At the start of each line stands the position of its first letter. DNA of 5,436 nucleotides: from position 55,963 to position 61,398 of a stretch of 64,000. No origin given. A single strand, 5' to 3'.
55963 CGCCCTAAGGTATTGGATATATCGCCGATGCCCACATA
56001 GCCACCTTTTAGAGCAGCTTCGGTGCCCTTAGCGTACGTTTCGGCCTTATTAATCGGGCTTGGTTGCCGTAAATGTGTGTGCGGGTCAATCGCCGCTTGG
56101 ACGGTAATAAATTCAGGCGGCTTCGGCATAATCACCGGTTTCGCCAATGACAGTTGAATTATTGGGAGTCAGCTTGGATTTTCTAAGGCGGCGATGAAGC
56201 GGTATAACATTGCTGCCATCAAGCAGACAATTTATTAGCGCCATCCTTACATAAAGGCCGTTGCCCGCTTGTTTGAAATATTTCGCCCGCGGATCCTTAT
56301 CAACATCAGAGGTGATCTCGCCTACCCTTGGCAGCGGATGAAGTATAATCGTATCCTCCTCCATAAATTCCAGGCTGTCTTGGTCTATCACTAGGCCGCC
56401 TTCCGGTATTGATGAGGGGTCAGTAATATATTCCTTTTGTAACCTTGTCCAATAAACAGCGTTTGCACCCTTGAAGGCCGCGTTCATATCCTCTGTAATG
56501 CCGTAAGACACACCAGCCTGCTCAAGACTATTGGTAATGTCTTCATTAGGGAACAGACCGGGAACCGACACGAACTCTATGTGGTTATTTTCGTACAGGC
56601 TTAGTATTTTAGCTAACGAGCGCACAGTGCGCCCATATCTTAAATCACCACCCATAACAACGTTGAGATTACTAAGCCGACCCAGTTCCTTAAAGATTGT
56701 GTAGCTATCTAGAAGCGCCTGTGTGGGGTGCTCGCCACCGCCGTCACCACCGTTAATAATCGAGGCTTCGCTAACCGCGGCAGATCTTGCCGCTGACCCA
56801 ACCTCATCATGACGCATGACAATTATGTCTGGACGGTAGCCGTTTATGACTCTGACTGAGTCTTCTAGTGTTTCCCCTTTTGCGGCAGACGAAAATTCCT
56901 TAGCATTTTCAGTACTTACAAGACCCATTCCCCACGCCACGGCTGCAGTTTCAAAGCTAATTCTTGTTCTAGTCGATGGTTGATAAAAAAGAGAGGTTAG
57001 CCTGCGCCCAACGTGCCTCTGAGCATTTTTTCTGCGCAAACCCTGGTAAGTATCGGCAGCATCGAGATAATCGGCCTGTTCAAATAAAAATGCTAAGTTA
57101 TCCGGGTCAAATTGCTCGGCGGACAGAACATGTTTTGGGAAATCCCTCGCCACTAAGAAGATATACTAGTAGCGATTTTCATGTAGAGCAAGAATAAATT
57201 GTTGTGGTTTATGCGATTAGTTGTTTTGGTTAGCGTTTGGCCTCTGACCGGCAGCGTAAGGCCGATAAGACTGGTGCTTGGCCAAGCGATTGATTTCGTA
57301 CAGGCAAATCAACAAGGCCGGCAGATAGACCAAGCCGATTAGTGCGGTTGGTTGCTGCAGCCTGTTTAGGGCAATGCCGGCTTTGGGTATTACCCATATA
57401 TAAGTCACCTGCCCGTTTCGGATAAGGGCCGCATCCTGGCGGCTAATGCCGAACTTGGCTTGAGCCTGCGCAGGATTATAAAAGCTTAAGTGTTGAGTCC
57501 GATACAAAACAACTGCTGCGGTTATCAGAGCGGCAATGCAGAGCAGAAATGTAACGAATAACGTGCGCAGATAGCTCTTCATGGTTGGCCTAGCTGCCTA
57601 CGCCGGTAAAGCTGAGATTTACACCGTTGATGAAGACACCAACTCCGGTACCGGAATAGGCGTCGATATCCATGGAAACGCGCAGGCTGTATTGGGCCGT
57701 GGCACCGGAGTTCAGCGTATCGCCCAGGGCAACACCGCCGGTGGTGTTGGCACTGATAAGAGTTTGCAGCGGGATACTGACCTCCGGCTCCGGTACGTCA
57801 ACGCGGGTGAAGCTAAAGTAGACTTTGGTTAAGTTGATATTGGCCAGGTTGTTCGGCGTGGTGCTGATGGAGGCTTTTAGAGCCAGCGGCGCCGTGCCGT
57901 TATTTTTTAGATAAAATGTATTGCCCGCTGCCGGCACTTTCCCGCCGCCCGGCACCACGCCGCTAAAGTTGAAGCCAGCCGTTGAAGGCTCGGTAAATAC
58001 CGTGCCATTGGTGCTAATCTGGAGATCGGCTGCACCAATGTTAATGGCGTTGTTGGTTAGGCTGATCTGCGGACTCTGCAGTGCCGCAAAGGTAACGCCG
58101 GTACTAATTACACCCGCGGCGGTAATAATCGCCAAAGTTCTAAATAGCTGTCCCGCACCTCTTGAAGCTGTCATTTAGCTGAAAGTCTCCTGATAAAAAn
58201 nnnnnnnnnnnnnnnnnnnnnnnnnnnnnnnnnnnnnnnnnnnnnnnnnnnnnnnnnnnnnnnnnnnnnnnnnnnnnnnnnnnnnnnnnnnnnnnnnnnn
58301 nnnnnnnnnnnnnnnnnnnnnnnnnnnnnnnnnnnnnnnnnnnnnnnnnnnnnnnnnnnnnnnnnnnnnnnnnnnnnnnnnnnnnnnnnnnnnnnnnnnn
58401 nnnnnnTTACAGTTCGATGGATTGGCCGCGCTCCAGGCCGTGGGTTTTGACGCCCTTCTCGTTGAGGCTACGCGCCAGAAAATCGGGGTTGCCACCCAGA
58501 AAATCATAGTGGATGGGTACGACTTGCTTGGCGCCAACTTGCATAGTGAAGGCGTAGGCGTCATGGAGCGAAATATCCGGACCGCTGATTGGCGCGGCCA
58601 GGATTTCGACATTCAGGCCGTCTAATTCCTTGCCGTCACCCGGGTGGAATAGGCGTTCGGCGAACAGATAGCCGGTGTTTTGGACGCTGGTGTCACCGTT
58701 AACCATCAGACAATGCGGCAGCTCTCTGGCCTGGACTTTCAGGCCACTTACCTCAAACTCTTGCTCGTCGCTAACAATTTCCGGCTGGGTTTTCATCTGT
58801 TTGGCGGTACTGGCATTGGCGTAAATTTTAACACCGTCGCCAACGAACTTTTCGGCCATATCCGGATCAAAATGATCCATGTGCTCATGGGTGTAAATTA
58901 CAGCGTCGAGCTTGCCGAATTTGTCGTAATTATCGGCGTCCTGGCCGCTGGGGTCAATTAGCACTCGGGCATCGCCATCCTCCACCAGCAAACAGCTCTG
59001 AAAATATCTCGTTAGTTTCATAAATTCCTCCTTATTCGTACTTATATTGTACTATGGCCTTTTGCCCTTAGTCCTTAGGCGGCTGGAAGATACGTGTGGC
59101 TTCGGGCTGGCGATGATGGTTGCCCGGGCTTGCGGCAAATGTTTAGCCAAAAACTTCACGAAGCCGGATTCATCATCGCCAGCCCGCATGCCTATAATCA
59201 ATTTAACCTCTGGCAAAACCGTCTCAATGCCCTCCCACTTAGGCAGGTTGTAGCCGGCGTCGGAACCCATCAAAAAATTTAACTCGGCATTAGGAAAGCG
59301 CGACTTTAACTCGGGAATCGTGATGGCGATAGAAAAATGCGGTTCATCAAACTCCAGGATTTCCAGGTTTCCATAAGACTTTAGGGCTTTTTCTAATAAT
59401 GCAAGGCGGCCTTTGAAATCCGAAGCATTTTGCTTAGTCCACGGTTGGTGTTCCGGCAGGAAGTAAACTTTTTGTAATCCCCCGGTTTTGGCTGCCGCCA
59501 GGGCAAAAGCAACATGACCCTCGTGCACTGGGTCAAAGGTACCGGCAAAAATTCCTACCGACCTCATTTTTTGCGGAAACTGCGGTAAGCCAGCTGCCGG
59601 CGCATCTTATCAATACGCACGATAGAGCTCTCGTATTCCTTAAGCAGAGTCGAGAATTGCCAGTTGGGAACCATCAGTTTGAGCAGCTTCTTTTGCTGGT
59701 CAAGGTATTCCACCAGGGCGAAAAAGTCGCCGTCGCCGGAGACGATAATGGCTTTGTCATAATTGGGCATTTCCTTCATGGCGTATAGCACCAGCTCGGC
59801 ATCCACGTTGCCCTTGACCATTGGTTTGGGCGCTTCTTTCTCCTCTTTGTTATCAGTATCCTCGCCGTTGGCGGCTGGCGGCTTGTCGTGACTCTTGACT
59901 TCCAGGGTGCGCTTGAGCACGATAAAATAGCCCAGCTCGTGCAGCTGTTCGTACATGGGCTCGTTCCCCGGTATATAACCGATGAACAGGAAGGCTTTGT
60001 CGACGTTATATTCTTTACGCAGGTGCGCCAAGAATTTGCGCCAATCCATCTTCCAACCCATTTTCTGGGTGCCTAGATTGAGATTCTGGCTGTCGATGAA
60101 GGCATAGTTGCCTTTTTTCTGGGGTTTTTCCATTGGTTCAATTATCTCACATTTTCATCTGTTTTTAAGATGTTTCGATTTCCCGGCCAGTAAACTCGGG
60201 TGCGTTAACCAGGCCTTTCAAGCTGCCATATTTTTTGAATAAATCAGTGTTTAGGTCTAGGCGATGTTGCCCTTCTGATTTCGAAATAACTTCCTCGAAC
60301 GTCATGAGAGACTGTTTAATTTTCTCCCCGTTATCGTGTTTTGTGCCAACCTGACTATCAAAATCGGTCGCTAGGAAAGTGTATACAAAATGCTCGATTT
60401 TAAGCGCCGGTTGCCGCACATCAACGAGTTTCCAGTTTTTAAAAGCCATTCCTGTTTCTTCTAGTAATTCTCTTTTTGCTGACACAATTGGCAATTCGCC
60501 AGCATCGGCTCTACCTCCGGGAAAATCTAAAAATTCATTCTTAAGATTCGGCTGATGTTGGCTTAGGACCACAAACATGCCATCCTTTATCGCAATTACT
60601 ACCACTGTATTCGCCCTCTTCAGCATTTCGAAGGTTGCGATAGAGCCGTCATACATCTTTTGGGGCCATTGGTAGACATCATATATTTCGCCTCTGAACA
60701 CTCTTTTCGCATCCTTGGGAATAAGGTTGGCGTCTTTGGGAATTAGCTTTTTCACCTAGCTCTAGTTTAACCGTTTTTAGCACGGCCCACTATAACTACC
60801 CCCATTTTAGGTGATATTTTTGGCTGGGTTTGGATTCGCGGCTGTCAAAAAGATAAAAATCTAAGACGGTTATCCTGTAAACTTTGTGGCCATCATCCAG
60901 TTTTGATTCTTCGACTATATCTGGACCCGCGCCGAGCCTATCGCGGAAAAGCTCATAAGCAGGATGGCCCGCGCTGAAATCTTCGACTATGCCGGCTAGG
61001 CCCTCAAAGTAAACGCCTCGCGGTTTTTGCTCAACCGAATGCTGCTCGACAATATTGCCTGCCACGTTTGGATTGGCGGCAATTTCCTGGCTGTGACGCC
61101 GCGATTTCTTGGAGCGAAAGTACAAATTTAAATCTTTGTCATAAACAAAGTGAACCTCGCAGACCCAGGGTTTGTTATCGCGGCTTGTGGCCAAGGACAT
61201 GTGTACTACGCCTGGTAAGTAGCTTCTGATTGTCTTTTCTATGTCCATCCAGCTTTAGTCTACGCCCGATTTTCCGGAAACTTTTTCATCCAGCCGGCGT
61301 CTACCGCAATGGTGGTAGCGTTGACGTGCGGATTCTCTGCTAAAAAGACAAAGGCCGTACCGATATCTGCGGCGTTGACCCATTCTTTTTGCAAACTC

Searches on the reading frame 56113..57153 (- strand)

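Call 31: search_protein_families(library=pfam, proteins=[window:56113-57153:-], max_evalue=0.00001)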
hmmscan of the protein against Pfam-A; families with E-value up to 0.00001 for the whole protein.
window:56113-57153:- (346 aa): 2 families
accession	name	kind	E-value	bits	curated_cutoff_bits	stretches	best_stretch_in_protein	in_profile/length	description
PF02729.26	OTCace_N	-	5.6e-36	124.3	29.9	1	7-153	1-146/148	Aspartate/ornithine carbamoyltransferase, carbamoyl-P binding domain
PF00185.30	OTCace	-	2.1e-26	93.3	29.4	1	162-308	2-155/157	Aspartate/ornithine carbamoyltransferase, Asp/Orn binding domain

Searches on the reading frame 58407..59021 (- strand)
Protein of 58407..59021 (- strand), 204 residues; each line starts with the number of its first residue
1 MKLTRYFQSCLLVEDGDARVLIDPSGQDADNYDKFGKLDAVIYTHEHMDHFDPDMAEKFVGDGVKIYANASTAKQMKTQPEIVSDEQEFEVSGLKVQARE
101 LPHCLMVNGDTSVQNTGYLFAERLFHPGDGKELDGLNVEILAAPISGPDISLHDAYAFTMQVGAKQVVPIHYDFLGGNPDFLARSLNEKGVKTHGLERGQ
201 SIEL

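Call 32: search_protein_families(library=pfam, proteins=[window:58407-59021:-], max_evalue=0.00001)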
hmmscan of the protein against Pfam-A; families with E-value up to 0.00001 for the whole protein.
window:58407-59021:- (204 aa): 3 families
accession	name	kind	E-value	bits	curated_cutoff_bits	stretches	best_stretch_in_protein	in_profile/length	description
PF13483.12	Lactamase_B_3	-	2.1e-18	67.3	24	1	4-171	3-160/160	Beta-lactamase superfamily domain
PF12706.13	Lactamase_B_2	-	2.1e-13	50.8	27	1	19-159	2-168/200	Beta-lactamase superfamily domain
PF00753.33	Lactamase_B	-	1e-06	29.3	22.7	1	4-51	2-57/196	Metallo-beta-lactamase superfamily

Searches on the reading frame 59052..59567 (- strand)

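Call 32: search_protein_families(library=pfam, proteins=[window:59052-59567:-], max_evalue=0.00001)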
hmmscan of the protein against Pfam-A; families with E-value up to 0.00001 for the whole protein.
window:59052-59567:- (171 aa): 1 family
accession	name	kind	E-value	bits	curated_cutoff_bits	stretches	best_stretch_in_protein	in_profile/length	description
PF01467.32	CTP_transf_like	-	4.8e-15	56.4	21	1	6-166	1-132/133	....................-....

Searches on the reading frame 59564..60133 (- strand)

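Call 32: search_protein_families(library=pfam, proteins=[window:59564-60133:-], max_evalue=0.00001)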
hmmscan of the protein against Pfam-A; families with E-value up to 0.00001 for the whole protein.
window:59564-60133:- (189 aa): 1 family
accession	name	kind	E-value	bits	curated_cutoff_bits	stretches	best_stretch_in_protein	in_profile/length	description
PF01936.24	NYN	-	1.2e-12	49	24.2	1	12-155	5-124/145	NYN domain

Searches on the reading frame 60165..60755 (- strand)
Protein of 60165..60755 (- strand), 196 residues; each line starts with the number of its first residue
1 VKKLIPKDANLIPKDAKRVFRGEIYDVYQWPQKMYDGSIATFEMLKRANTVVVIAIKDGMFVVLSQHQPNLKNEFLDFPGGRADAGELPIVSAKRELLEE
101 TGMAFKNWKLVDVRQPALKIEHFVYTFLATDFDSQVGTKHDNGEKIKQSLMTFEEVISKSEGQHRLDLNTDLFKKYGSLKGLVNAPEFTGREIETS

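Call 32: search_protein_families(library=pfam, proteins=[window:60165-60755:-], max_evalue=0.00001)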
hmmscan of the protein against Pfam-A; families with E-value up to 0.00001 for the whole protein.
window:60165-60755:- (196 aa): 1 family
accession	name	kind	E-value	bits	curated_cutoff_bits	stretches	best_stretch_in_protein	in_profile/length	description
PF00293.34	NUDIX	-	5.9e-12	46.2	21.1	1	48-158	3-119/134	NUDIX domain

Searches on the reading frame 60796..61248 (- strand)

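Call 32: search_protein_families(library=pfam, proteins=[window:60796-61248:-], max_evalue=0.00001)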
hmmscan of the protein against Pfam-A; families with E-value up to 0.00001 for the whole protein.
window:60796-61248:- (150 aa): 1 family
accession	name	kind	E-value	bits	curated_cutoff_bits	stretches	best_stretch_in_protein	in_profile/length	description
PF01243.27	PNPOx_N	-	6.7e-09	36.6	28.1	1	4-132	2-117/120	Pyridoxamine 5'-phosphate oxidase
